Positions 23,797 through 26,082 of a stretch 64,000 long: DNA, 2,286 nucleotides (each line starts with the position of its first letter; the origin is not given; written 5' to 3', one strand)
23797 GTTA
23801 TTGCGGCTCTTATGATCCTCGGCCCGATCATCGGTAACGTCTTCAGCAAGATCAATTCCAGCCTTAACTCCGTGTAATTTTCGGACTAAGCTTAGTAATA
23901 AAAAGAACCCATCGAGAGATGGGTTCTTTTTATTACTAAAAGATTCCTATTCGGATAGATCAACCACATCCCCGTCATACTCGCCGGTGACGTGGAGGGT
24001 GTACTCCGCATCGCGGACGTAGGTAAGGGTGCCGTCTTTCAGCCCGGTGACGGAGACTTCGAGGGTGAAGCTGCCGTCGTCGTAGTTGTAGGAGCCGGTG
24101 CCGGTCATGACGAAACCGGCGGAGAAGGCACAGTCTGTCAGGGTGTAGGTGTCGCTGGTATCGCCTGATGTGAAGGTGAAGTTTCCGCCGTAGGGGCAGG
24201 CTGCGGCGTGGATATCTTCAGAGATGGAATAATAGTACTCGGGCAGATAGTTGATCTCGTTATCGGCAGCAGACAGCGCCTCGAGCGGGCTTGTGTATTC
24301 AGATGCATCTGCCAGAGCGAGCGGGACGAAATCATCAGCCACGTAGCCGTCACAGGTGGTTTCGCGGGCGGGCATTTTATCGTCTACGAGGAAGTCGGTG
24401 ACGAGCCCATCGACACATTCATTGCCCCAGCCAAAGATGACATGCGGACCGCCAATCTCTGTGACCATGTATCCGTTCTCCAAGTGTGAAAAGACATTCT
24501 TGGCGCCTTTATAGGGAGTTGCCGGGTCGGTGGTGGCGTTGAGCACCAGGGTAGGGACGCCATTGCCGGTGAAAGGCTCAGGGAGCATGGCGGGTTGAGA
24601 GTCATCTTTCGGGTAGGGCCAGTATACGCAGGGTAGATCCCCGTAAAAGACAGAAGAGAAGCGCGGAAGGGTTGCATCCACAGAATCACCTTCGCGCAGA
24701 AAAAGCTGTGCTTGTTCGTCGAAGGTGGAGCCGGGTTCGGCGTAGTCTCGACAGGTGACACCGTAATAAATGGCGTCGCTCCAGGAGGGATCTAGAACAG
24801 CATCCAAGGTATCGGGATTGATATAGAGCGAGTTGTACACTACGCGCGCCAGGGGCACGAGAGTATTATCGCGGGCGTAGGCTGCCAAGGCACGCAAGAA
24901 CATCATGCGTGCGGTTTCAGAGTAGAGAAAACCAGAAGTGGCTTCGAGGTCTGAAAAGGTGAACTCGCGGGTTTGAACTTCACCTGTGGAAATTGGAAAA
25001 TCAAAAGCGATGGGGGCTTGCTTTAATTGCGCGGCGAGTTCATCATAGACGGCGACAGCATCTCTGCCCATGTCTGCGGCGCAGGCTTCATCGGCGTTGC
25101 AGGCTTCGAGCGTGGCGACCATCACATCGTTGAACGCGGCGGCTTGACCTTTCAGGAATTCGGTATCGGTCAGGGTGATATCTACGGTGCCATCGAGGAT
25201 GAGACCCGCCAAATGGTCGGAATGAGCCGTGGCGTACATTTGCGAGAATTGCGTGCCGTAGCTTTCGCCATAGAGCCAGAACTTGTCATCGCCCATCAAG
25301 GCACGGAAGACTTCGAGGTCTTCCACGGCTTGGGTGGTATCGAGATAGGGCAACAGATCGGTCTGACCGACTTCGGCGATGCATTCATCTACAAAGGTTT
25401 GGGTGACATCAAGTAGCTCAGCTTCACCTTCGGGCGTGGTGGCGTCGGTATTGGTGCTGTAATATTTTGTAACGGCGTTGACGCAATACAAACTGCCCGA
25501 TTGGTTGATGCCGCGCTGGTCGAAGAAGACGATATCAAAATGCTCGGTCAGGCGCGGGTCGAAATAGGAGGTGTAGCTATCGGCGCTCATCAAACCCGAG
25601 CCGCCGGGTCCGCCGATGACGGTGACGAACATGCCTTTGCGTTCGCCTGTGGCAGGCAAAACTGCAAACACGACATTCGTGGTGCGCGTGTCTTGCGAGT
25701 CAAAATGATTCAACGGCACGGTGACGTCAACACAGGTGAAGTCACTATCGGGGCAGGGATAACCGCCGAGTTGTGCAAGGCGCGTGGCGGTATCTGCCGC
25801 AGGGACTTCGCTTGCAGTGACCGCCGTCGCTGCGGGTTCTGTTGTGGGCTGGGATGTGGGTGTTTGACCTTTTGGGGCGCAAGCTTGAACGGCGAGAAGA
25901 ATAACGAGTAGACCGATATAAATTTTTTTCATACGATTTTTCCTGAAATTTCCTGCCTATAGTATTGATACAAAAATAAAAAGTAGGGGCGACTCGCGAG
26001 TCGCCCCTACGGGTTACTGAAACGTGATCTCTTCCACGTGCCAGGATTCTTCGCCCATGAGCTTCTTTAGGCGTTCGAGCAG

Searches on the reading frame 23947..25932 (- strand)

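Call 4: search_protein_families(library=pfam, proteins=[window:23947-25932:-], max_evalue=0.01)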
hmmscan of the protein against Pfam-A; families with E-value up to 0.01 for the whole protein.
window:23947-25932:- (661 aa): 3 families
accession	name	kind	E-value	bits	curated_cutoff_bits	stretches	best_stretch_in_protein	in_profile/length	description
PF08386.16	Abhydrolase_4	-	1.2e-18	67.5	21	1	431-527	11-103/103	TAP-like protein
PF00561.26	Abhydrolase_1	-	6.1e-15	56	25.8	1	107-502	8-243/245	alpha/beta hydrolase fold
PF12146.15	Hydrolase_4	-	0.002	17.9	27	0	200-248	56-108/239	Serine aminopeptidase, S33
